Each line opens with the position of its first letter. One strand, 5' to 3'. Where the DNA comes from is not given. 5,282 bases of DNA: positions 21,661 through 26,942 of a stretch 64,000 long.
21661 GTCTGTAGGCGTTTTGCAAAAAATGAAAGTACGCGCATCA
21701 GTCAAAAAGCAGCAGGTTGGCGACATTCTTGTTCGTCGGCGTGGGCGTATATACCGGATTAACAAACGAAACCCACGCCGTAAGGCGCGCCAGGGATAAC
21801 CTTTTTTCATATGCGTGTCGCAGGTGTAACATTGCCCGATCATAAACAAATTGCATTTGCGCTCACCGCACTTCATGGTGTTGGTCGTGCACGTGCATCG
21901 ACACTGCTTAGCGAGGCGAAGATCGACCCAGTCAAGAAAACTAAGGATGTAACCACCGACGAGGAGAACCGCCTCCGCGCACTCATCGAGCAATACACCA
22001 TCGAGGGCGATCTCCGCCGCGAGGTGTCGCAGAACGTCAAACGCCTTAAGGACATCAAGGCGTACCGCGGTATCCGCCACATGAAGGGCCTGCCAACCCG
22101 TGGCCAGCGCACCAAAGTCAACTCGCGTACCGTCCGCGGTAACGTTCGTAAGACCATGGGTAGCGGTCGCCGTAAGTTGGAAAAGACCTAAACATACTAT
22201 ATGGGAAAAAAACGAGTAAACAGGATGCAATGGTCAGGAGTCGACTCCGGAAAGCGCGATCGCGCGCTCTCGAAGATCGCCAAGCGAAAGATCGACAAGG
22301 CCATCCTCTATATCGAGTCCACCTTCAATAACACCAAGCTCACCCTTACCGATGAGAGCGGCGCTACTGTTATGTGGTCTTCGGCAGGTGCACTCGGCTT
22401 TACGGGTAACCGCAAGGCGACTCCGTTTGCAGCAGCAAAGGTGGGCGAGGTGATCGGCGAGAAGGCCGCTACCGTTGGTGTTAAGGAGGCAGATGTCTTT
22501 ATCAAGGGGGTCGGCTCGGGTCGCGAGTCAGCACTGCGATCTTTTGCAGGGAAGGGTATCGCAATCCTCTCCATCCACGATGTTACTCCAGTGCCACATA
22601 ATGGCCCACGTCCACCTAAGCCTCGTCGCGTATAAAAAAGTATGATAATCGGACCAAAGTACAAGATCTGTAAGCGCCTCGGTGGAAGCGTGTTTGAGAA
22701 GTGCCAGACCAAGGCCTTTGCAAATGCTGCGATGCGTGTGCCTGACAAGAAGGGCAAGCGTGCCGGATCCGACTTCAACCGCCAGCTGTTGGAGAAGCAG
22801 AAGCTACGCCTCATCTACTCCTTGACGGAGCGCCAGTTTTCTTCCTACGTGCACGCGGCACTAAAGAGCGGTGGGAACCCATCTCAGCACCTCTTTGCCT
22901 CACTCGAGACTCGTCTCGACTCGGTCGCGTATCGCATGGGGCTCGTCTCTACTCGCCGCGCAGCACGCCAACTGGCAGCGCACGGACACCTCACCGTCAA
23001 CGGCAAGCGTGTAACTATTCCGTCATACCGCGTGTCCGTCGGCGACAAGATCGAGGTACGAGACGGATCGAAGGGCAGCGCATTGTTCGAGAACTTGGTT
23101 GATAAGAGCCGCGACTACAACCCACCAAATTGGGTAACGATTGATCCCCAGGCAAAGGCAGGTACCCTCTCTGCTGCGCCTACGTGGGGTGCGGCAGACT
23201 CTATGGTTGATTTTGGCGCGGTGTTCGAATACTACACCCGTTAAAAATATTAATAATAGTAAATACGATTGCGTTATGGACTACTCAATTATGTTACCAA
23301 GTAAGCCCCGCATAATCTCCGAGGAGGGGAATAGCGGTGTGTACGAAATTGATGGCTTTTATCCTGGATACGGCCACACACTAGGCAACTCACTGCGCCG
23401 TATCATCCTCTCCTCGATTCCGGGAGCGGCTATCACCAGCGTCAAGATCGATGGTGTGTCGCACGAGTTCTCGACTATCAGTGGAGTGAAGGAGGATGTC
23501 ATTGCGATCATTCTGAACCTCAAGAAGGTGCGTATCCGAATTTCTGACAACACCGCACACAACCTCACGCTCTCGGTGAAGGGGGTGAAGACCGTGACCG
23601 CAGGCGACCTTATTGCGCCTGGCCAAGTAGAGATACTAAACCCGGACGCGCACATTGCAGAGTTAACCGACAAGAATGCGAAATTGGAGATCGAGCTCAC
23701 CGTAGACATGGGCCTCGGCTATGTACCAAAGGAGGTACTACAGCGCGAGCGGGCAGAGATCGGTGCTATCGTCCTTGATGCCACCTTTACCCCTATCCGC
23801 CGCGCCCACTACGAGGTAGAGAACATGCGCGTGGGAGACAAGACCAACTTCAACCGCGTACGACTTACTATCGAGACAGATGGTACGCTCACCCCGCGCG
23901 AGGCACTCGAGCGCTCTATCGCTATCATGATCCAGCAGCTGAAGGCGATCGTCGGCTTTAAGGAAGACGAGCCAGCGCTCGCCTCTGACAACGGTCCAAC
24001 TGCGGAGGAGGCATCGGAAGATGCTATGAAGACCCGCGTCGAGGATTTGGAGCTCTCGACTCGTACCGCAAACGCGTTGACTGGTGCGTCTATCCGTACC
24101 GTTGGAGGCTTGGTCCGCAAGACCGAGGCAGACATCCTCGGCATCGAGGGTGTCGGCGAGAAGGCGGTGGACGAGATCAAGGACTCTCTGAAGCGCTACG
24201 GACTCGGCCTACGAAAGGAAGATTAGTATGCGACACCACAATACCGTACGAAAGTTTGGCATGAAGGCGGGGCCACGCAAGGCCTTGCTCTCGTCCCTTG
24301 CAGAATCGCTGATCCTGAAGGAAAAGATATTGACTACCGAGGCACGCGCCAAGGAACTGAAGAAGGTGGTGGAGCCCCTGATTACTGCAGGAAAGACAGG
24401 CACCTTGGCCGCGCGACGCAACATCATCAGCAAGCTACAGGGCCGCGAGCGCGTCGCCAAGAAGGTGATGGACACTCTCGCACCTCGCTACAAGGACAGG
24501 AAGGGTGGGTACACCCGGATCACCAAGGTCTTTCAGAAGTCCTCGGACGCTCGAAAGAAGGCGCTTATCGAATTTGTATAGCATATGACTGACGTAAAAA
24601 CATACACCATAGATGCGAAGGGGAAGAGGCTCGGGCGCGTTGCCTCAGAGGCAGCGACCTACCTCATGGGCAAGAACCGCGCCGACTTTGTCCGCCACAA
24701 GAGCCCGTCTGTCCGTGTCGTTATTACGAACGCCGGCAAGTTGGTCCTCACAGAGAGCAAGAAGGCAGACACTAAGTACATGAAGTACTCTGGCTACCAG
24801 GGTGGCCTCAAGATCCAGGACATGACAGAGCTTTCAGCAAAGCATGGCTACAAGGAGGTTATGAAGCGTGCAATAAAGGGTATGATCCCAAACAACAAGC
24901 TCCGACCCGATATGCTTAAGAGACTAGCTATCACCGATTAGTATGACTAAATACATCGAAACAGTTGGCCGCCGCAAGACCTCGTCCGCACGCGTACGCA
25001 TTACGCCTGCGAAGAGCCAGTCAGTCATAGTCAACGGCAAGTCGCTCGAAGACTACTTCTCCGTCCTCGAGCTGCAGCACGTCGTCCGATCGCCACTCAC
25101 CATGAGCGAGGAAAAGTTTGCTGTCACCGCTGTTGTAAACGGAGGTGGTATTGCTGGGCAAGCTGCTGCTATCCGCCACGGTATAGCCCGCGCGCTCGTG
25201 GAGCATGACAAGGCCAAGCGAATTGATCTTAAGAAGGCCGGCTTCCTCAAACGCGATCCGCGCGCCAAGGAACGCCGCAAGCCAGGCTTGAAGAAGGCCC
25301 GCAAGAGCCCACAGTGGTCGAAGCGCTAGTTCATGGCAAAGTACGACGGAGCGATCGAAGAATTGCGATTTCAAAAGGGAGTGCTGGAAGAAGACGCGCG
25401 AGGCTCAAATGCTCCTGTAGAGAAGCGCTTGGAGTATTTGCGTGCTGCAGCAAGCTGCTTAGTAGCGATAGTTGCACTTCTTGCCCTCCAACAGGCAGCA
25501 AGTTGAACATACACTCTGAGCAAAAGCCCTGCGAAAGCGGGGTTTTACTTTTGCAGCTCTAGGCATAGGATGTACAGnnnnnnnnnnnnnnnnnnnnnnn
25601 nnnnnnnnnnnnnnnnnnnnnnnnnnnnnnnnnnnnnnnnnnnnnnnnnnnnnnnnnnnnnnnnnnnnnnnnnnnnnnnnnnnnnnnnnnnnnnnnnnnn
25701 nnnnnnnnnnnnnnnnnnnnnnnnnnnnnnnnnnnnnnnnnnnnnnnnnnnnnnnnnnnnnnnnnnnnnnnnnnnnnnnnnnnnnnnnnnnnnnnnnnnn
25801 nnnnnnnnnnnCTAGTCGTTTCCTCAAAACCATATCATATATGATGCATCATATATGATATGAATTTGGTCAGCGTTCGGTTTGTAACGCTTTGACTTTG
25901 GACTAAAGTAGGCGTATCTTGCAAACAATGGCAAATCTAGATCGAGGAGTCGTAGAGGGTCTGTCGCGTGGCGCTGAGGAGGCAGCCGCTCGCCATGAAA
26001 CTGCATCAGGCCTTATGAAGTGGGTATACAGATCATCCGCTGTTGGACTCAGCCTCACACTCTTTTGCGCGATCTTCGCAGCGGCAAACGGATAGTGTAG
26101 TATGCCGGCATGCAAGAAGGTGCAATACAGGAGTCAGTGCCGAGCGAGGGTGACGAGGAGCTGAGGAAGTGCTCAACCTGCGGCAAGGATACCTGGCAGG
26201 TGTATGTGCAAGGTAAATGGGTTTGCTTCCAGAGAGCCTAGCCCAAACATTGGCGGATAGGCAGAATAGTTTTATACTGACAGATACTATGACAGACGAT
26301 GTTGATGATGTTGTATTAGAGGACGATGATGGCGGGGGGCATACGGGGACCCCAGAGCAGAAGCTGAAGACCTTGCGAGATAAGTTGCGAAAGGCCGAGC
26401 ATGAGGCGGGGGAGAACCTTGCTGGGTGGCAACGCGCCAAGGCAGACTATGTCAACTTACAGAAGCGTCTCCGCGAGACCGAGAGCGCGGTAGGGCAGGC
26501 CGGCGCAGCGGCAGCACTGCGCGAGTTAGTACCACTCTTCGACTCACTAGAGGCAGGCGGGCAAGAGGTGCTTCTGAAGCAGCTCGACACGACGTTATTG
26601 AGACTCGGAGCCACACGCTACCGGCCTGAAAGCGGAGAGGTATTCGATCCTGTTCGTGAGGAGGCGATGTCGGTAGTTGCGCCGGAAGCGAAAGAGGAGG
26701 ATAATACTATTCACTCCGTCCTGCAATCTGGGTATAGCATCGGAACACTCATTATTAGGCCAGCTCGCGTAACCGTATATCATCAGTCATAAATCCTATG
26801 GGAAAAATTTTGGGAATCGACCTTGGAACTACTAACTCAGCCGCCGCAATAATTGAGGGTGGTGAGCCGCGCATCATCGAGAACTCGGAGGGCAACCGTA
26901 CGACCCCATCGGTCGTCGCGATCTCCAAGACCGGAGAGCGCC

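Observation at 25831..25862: Perfect 32-bp palindrome (tandem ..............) upstream of the grpE-dnaK-dnaJ region where a CIRCE element would be expected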

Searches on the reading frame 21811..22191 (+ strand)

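Call 89: search_protein_families(library=pfam, proteins=[window:21811-22191:+], max_evalue=0.001)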
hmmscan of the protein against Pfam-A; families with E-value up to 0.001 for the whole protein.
window:21811-22191:+ (126 aa): 1 family
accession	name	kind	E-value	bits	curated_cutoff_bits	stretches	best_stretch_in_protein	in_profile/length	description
PF00416.27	Ribosomal_S13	-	2.7e-29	102.6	31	1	2-107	1-128/128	Ribosomal protein S13/S18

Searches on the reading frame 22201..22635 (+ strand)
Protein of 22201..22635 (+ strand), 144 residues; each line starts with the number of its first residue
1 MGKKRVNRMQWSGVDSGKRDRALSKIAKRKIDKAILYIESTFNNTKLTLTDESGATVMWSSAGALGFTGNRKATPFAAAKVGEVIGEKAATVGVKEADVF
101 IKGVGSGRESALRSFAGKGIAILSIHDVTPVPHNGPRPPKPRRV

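Call 89: search_protein_families(library=pfam, proteins=[window:22201-22635:+], max_evalue=0.001)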
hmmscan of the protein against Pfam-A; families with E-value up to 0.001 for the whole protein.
window:22201-22635:+ (144 aa): 1 family
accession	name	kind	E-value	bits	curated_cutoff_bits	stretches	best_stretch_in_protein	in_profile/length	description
PF00411.24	Ribosomal_S11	-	1.4e-34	119.3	25.1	1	35-143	2-110/110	Ribosomal protein S11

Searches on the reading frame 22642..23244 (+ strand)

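Call 89: search_protein_families(library=pfam, proteins=[window:22642-23244:+], max_evalue=0.001)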
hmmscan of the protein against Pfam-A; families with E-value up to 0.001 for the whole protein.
window:22642-23244:+ (200 aa): 2 families
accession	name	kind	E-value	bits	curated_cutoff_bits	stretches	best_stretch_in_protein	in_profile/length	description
PF01479.30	S4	-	9.1e-20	70.6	22.8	1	91-137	2-48/48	S4 domain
PF00163.24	Ribosomal_S4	-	2e-12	48.1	23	1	3-89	3-95/95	Ribosomal protein S4/S9 N-terminal domain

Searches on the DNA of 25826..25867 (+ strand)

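Call 45: search_dna_similar(query=window:25826-25867:+, collection=plasmids, mode=distant, max_evalue=10, max_rows=20)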
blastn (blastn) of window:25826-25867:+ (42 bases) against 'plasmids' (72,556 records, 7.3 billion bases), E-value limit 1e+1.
Records with a match: 20; places in all: 30; records where one place covers at least 80% of the query: 2.
Best place of each record, by identity: >=99% 9; 95-99% 2; 90-95% 1; 80-90% 8.
By first word of the organism name: Escherichia 7; Bacillus 5; Methanosphaera 2; Conchiformibius 1; Jiella 1; Bosea 1; Pseudanabaena 1; Haladaptatus 1; Rhizobium 1.
By predicted mobility (MOB-suite, as given by PLSDB): non-mobilizable 11; conjugative 9.
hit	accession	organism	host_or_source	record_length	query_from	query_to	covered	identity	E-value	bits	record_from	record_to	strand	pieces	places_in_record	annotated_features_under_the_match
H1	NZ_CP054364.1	Escherichia coli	Homo sapiens,whole organism,rectal swab ...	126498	1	35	83%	81.1%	7e+0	34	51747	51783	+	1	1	none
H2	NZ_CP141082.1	Escherichia coli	Homo sapiens,Infected Human Urine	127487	1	35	83%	81.1%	7e+0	34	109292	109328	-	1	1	none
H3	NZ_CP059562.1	Conchiformibius steedae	dog,whole organism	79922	7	36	71%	86.7%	5e-1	37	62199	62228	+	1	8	none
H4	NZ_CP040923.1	Escherichia coli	Homo sapiens,feces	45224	13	42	71%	84.4%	7e+0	34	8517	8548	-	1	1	none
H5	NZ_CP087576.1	Escherichia coli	Free-range White-tailed deer,Cecal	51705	13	42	71%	84.4%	7e+0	34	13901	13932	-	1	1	none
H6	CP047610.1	Escherichia coli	surface water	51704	13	42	71%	84.4%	7e+0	34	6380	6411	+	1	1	none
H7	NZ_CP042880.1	Escherichia coli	surface water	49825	13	42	71%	84.4%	7e+0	34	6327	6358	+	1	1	none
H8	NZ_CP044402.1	Escherichia coli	surface water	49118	13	42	71%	84.4%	7e+0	34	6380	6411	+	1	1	none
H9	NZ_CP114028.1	Jiella pelagia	whole organism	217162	10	36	64%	92.6%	4e-2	41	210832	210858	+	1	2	none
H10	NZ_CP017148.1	Bosea vaviloviae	Vavilovia formosa,cell culture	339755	15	35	50%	95.2%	7e+0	35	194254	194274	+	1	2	none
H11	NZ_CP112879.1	Pseudanabaena galeata CCNP1313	-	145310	1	21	50%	95.2%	7e+0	35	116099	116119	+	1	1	hypothetical protein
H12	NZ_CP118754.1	Methanosphaera sp. ISO3-F5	-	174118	21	39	45%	100.0%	2e+0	36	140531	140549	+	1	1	flavodoxin family protein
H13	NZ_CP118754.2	Methanosphaera sp. ISO3-F5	Ovis aries,Ovine rumen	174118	21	39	45%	100.0%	2e+0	36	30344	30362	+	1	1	flavodoxin family protein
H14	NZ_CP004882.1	Bacillus thuringiensis serovar kurstaki str. HD-1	soil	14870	23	40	43%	100.0%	7e+0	34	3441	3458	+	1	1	DNA polymerase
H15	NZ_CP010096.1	Bacillus thuringiensis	Dendrolimus sibericus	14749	23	40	43%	100.0%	7e+0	34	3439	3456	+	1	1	DNA polymerase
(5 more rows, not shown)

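Call 46: search_dna_similar(query=window:25826-25867:+, collection=phages, mode=distant, max_evalue=10, max_rows=20)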
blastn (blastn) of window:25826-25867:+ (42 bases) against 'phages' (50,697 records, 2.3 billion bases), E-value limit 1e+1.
Records with a match: 27; places in all: 38; records where one place covers at least 80% of the query: 7.
Best place of each record, by identity: >=99% 6; 95-99% 1; 90-95% 6; 80-90% 13; 60-80% 1.
By first word of the organism name: Prevotella 6; Bacillus 3; Tenacibaculum 3; Bacteriophage 2; Acinetobacter 2; Enterobacter 2; Salmonella 2; Sphingomonas 2; Streptococcus 1; Erwinia 1; and 3 more.
By host as written in the record: Prevotella sp. 6; - 5; Tenacibaculum maritimum 3; Salmonella Newport strain C398 2; Sphingomonas paucimobilis, Felix d'Herelle Reference Center for Phages host ... 2; Bacillus sp 1; Streptococcus thermophilus 1; Enterobacter hormaechei ST 742 1; and 6 more.
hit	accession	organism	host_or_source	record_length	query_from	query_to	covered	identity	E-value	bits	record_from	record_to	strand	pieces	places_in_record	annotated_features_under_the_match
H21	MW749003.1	Bacillus phage vB_BspM_Internexus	Bacillus sp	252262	1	36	86%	79.5%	2e+0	34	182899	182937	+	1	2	hypothetical protein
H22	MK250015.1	Prevotella phage Lak-A1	Prevotella sp.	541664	4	37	81%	80.6%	8e+0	32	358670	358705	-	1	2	record has no annotation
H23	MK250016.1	Prevotella phage Lak-A1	Prevotella sp.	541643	4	37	81%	80.6%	8e+0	32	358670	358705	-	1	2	record has no annotation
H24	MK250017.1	Prevotella phage Lak-A1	Prevotella sp.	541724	4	37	81%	80.6%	8e+0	32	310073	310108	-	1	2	record has no annotation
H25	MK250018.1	Prevotella phage Lak-A1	Prevotella sp.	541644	4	37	81%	80.6%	8e+0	32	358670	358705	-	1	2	record has no annotation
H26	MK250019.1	Prevotella phage Lak-A2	Prevotella sp.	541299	4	37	81%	80.6%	8e+0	32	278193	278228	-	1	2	record has no annotation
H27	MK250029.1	Prevotella phage Lak-C1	Prevotella sp.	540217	4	37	81%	80.6%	8e+0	32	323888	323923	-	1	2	record has no annotation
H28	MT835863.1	Bacteriophage sp.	human fecal samples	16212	9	35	64%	85.2%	8e+0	32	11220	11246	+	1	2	record has no annotation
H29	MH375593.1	Streptococcus phage 93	Streptococcus thermophilus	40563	8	34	64%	85.2%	8e+0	32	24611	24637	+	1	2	none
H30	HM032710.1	Acinetobacter phage Ac42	-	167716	1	24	57%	91.7%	7e-1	36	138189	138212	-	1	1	pseT: PseT polynucleotide 5'-kinase and 3'-phosphatase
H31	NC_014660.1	Acinetobacter phage Ac42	-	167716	1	24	57%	91.7%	7e-1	36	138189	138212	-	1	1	pseT: polynucleotide kinase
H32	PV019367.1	Enterobacter phage vB_ECC_CW742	Enterobacter hormaechei ST 742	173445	1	25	60%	88.0%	8e+0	33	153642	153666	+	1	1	portal protein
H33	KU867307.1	Salmonella phage vB_SnwM_CGG4-1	Salmonella Newport strain C398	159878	1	25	60%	88.0%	8e+0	33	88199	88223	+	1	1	portal vertex protein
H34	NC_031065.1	Salmonella phage vB_SnwM_CGG4-1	Salmonella Newport strain C398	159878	1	25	60%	88.0%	8e+0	33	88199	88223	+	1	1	portal protein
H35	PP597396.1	Erwinia phage COW86c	Erwinia sp. TAC1.XII.93.2 (de Vries et ...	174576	1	25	60%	88.0%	8e+0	33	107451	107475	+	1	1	COW86c_185: portal protein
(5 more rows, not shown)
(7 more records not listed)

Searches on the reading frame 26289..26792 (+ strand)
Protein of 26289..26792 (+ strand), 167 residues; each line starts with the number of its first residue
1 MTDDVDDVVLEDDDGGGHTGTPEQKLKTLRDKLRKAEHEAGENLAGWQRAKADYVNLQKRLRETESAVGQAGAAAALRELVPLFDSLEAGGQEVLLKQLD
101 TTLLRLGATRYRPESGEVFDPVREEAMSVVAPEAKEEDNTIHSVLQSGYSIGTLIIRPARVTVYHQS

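Call 15: search_protein_families(library=pfam, proteins=[window:26289-26792:+], max_evalue=0.01)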
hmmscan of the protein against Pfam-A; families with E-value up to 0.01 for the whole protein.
window:26289-26792:+ (167 aa): 1 family
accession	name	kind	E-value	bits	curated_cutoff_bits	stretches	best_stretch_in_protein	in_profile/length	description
PF01025.24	GrpE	-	5.1e-23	82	25.8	1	23-163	10-163/165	GrpE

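Call 16: find_homologous_proteins(query=window:26289-26792:+)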
Query window:26289-26792:+ (167 aa): 479 proteins with E <= 0.001 among 953 candidates; the best 120 are listed.
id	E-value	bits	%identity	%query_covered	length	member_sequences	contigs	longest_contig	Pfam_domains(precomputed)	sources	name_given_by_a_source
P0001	4.0e-102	357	100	100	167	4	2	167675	PF01025.25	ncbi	ncbi:MAG: nucleotide exchange factor GrpE [Patescibacteria group bacterium]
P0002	9.0e-76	271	75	100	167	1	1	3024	PF01025.25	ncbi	-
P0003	4.2e-61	224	63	99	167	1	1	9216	PF01025.25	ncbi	-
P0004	8.9e-61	223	63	99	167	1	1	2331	PF01025.25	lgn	-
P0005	1.1e-60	222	64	89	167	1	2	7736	PF01025.25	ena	-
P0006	8.1e-60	219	63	98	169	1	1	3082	PF01025.25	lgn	-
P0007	5.1e-59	217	65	97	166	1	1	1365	PF01025.25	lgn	-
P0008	6.0e-59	217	64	97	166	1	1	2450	PF01025.25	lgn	-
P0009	2.2e-58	215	64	96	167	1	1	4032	PF01025.25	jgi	jgi:molecular chaperone GrpE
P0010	2.5e-58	215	64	97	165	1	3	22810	PF01025.25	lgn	-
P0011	8.6e-57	210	63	98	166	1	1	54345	PF01025.25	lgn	-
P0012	8.8e-57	210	62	90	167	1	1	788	PF01025.25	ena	-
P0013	1.4e-56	209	61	89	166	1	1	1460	PF01025.25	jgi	jgi:molecular chaperone GrpE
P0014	1.6e-56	209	60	98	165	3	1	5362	PF01025.25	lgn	-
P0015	1.7e-56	209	63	100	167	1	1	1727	PF01025.25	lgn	-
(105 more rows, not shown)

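Call 17: find_encoding_contigs(protein=P0002, flank=5000, max_places=2)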
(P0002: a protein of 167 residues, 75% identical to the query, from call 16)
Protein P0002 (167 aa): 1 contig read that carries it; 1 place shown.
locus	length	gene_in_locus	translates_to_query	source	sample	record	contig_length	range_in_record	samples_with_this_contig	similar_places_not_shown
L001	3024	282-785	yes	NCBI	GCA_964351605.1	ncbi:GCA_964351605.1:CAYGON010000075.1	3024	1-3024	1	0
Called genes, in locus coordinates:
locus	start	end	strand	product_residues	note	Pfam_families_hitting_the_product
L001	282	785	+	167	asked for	PF01025:GrpE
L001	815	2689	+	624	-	PF00012:HSP70, PF06723:MreB_Mbl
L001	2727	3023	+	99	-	?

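Call 18: find_encoding_contigs(protein=P0003, flank=5000, max_places=2)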
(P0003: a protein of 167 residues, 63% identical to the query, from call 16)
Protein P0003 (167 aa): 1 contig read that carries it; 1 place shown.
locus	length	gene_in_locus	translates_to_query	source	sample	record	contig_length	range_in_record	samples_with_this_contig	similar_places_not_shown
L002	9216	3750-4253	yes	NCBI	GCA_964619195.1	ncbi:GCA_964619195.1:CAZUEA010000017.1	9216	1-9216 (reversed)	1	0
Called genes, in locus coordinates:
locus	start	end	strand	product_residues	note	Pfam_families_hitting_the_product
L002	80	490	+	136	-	PF00411:Ribosomal_S11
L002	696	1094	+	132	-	-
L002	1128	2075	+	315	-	PF01193:RNA_pol_L, PF01000:RNA_pol_A_bac, PF03118:RNA_pol_A_CTD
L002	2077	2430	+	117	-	PF01196:Ribosomal_L17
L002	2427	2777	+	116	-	PF00572:Ribosomal_L13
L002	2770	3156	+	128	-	PF00380:Ribosomal_S9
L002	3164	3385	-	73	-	-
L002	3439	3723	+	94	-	-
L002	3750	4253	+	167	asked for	PF01025:GrpE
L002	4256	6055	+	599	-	PF00012:HSP70, PF06723:MreB_Mbl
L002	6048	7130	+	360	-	PF00226:DnaJ, PF01556:DnaJ_C, PF00684:DnaJ_CXXCXGXG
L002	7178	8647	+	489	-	PF01209:Ubie_methyltran, PF13847:Methyltransf_31, PF08241:Methyltransf_11, PF08242:Methyltransf_12 (weak), PF13649:Methyltransf_25, PF00293:NUDIX, PF14815:NUDIX_4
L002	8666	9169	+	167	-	-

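Call 19: find_encoding_contigs(protein=P0011, flank=5000, max_places=2)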
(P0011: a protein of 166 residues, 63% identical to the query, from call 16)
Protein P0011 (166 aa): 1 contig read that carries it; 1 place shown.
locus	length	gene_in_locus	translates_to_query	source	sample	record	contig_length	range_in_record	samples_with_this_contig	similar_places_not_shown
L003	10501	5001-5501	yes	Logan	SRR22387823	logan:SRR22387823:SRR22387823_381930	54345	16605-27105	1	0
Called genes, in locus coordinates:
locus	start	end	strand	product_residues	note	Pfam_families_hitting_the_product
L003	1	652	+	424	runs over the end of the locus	-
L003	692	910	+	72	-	PF01176:eIF-1a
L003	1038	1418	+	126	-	PF00416:Ribosomal_S13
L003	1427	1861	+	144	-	PF00411:Ribosomal_S11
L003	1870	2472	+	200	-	PF00163:Ribosomal_S4, PF01479:S4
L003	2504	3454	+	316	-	PF01193:RNA_pol_L, PF01000:RNA_pol_A_bac, PF03118:RNA_pol_A_CTD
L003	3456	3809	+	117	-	PF01196:Ribosomal_L17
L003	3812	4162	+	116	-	PF00572:Ribosomal_L13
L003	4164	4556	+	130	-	PF00380:Ribosomal_S9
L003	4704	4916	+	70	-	-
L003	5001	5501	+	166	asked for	PF01025:GrpE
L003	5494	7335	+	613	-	PF00012:HSP70, PF06723:MreB_Mbl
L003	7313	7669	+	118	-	PF05635:23S_rRNA_IVP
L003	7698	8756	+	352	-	PF00226:DnaJ, PF01556:DnaJ_C, PF00684:DnaJ_CXXCXGXG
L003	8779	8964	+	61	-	-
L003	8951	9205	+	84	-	PF05016:ParE_toxin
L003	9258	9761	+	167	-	-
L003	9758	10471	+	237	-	PF01553:Acyltransferase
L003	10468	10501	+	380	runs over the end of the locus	PF01488:Shikimate_DH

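Call 23: find_encoding_contigs(protein=P0001, flank=10000, max_places=6)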
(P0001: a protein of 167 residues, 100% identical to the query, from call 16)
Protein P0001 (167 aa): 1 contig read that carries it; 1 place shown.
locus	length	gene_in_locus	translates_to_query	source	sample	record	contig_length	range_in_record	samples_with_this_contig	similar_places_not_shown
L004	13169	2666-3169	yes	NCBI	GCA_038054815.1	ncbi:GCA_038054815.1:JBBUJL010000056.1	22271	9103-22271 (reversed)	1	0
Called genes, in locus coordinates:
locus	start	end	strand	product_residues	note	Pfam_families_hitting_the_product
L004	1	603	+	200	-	PF01000:RNA_pol_A_bac, PF01193:RNA_pol_L, PF03118:RNA_pol_A_CTD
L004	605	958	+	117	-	PF01196:Ribosomal_L17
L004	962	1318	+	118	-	PF00572:Ribosomal_L13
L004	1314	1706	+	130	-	PF00380:Ribosomal_S9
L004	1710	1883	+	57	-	-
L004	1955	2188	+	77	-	-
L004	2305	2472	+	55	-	-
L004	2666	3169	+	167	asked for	PF01025:GrpE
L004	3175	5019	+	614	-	PF00012:HSP70, PF06723:MreB_Mbl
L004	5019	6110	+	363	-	PF00226:DnaJ, PF01556:DnaJ_C, PF00684:DnaJ_CXXCXGXG, PF25436:BSD2_CRD (weak)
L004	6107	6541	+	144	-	PF00293:NUDIX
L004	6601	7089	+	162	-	-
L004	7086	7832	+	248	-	PF01553:Acyltransferase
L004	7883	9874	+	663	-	PF02771:Acyl-CoA_dh_N, PF02770:Acyl-CoA_dh_M (weak), PF00441:Acyl-CoA_dh_1, PF09317:ACDH_C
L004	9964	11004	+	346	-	PF01488:Shikimate_DH, PF00056:Ldh_1_N (faint), PF01118:Semialdhyde_dh (faint)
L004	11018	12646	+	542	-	PF16927:HisKA_7TM, PF00512:HisKA, PF02518:HATPase_c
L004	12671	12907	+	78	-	-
